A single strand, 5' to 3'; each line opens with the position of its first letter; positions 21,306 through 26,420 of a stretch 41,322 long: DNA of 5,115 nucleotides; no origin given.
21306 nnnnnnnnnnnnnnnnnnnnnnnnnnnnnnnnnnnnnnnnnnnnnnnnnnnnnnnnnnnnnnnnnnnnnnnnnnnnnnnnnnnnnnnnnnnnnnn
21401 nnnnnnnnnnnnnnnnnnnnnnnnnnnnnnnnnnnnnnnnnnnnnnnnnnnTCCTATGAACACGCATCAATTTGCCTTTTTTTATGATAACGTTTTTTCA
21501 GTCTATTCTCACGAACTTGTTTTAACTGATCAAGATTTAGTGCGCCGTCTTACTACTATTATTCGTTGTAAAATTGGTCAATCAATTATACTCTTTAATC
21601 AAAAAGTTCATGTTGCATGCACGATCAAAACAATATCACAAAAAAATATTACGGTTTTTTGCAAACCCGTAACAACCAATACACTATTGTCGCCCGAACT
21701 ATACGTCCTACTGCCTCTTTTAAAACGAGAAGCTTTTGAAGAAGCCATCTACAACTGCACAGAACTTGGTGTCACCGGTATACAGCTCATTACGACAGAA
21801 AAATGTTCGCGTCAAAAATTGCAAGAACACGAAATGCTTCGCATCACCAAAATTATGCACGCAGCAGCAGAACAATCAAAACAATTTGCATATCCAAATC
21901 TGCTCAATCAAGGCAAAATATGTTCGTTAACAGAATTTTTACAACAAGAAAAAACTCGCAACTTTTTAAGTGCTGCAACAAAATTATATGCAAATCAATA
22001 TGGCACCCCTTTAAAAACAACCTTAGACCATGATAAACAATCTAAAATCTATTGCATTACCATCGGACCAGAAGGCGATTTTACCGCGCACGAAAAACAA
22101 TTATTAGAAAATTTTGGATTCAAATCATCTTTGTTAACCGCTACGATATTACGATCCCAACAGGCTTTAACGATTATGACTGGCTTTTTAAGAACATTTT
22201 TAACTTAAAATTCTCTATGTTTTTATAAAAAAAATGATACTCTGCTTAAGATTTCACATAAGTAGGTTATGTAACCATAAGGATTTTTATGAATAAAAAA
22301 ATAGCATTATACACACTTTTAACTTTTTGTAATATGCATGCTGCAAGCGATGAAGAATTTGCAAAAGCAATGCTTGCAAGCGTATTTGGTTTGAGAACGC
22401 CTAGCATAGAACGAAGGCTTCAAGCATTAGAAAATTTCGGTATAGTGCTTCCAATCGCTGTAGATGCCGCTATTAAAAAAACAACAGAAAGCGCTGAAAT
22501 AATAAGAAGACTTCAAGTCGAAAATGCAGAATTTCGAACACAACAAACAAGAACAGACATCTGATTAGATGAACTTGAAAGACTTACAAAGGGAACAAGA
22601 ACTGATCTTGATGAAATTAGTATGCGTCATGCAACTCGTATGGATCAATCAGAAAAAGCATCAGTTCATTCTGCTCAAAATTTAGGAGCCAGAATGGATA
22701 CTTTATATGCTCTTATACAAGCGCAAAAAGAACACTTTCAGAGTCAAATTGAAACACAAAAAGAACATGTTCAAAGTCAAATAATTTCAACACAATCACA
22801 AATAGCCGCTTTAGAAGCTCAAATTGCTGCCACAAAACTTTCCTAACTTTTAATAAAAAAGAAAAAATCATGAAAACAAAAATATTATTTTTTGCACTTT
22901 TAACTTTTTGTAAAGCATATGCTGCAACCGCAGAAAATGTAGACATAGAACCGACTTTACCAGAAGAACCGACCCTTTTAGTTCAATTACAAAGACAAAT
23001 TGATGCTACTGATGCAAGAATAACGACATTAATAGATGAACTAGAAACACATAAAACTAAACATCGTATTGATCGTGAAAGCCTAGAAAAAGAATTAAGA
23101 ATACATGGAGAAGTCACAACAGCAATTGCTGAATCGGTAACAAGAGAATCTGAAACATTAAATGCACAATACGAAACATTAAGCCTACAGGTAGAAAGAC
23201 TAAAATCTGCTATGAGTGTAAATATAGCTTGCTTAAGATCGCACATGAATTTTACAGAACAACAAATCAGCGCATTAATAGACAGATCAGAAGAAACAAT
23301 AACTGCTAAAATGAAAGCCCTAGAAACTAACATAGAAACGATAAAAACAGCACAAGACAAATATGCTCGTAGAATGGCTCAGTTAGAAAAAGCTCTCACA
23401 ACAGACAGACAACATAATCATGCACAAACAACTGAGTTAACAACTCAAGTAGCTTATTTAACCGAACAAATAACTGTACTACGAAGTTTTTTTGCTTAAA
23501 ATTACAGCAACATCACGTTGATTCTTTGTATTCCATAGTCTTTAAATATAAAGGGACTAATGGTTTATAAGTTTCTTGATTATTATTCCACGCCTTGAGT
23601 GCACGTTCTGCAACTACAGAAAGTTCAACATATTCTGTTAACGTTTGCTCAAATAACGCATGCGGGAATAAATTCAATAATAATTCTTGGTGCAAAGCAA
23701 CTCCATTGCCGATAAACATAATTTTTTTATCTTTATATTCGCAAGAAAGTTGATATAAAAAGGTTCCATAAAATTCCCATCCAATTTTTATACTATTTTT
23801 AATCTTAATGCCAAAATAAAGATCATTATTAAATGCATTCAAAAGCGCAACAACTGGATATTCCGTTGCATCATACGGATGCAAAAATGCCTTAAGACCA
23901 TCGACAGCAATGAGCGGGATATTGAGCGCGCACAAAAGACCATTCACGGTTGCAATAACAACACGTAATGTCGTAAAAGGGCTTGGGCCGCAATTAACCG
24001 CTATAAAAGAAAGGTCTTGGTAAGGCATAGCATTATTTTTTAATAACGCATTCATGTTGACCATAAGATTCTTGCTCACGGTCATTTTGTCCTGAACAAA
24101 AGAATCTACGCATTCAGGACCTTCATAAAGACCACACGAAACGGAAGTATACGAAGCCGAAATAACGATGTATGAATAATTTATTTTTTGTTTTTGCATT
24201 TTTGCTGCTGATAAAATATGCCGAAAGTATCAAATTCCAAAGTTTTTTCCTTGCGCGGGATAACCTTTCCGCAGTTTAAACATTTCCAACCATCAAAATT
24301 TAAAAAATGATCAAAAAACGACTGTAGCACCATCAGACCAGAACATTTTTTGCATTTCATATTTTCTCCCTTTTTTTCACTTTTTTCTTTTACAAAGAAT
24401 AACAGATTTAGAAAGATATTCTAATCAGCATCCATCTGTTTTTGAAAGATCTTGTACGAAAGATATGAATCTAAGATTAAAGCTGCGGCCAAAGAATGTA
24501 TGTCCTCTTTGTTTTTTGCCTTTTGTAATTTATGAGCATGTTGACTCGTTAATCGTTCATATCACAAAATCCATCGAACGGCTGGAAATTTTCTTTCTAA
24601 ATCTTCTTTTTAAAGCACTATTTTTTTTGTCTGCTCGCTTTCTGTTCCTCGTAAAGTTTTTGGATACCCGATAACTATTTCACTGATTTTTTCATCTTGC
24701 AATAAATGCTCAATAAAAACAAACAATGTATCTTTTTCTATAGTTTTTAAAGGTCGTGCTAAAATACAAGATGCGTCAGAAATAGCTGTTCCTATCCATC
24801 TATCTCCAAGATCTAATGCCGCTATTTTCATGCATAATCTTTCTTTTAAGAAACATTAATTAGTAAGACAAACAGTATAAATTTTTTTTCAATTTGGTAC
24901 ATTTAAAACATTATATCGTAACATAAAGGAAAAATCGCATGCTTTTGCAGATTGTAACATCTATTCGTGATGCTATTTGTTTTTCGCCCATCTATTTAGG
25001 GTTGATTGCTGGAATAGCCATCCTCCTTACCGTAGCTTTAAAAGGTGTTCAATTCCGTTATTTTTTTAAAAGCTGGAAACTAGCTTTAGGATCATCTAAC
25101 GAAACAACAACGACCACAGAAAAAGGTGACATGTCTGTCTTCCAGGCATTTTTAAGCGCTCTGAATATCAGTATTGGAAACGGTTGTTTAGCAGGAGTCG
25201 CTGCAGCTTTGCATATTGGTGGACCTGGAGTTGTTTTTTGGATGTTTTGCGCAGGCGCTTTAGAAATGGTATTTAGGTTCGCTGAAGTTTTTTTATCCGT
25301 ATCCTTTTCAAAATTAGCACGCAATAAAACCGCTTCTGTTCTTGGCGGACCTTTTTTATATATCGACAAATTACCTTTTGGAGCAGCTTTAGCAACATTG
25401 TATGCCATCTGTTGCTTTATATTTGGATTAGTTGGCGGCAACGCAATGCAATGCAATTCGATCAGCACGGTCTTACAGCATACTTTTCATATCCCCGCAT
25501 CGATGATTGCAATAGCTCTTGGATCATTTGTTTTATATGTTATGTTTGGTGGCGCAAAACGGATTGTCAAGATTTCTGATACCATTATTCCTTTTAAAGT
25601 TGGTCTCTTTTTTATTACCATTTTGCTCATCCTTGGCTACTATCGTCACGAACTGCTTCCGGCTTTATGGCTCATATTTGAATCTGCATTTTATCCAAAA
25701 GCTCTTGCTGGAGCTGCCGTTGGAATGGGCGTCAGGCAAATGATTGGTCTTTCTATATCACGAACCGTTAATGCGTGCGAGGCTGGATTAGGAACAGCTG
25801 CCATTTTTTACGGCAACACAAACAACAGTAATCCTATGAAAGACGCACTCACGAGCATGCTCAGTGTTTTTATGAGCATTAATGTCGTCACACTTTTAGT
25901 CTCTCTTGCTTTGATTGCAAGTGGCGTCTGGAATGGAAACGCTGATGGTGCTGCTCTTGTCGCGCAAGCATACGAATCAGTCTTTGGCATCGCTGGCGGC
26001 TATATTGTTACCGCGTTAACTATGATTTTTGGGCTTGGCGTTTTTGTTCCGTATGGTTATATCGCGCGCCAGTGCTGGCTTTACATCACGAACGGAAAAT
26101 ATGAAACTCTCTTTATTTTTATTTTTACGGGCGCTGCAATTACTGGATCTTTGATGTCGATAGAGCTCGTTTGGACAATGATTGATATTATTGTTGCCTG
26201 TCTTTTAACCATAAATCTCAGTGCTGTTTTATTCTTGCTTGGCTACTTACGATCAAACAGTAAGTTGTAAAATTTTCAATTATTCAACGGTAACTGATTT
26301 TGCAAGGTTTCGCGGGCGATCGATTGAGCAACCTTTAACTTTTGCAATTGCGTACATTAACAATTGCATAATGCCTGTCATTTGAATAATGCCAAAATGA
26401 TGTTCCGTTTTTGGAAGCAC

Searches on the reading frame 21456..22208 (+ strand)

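Call 67: search_protein_families(library=pfam, proteins=[window:21456-22208:+], max_evalue=0.001)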
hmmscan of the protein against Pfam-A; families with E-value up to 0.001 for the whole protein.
window:21456-22208:+ (250 aa): 1 family
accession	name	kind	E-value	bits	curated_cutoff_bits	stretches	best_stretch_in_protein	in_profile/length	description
PF04452.19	Methyltrans_RNA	-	5.6e-26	91.5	23.9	1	80-243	4-162/165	RNA methyltransferase domain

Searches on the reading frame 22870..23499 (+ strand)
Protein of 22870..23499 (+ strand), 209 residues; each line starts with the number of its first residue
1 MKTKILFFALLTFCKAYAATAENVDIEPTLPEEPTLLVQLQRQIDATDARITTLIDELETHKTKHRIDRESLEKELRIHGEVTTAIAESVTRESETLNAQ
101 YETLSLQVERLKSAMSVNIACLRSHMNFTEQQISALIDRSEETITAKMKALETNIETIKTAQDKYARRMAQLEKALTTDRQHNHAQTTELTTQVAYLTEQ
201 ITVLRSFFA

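Call 67: search_protein_families(library=pfam, proteins=[window:22870-23499:+], max_evalue=0.001)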
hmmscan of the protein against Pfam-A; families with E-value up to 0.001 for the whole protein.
window:22870-23499:+ (209 aa): 1 family
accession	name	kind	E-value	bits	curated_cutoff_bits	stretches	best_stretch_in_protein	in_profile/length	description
PF14662.11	KASH_CCD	-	0.00023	21.7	43.3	1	39-202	26-189/191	Coiled-coil region of CCDC155 or KASH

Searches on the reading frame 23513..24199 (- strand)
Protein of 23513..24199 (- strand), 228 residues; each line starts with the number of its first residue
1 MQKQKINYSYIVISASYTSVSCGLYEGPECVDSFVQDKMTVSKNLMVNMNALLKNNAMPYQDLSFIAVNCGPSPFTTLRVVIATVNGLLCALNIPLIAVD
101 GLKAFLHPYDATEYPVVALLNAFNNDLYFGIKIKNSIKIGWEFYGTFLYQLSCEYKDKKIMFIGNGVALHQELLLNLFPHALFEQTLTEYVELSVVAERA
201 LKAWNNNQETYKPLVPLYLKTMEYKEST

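Call 67: search_protein_families(library=pfam, proteins=[window:23513-24199:-], max_evalue=0.001)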
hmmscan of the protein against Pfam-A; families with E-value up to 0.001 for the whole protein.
window:23513-24199:- (228 aa): 1 family
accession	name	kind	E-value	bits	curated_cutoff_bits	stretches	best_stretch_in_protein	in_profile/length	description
PF00814.31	TsaD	-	4.8e-14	53.1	24.8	1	42-130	30-121/264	tRNA N6-adenosine threonylcarbamoyltransferase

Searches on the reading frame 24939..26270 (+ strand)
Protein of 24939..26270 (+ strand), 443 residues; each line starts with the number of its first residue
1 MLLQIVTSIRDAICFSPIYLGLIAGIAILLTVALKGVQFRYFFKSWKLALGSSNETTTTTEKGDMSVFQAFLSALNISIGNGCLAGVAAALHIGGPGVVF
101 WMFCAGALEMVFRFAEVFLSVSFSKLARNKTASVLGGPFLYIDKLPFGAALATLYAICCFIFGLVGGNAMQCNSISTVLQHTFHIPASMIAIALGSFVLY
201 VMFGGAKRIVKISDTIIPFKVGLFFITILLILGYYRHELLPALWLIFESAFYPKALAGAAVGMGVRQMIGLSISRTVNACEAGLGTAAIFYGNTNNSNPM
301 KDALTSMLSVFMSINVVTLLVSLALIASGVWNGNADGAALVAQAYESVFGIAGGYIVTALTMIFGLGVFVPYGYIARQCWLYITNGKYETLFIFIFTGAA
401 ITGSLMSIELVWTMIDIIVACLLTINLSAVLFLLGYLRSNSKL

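Call 67: search_protein_families(library=pfam, proteins=[window:24939-26270:+], max_evalue=0.001)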
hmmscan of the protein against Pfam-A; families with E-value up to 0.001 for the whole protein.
window:24939-26270:+ (443 aa): 1 family
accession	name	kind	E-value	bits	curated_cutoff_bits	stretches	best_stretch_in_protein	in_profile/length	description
PF01235.23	Na_Ala_symp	-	3.8e-69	234.3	24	1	58-436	6-371/392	Sodium:alanine symporter family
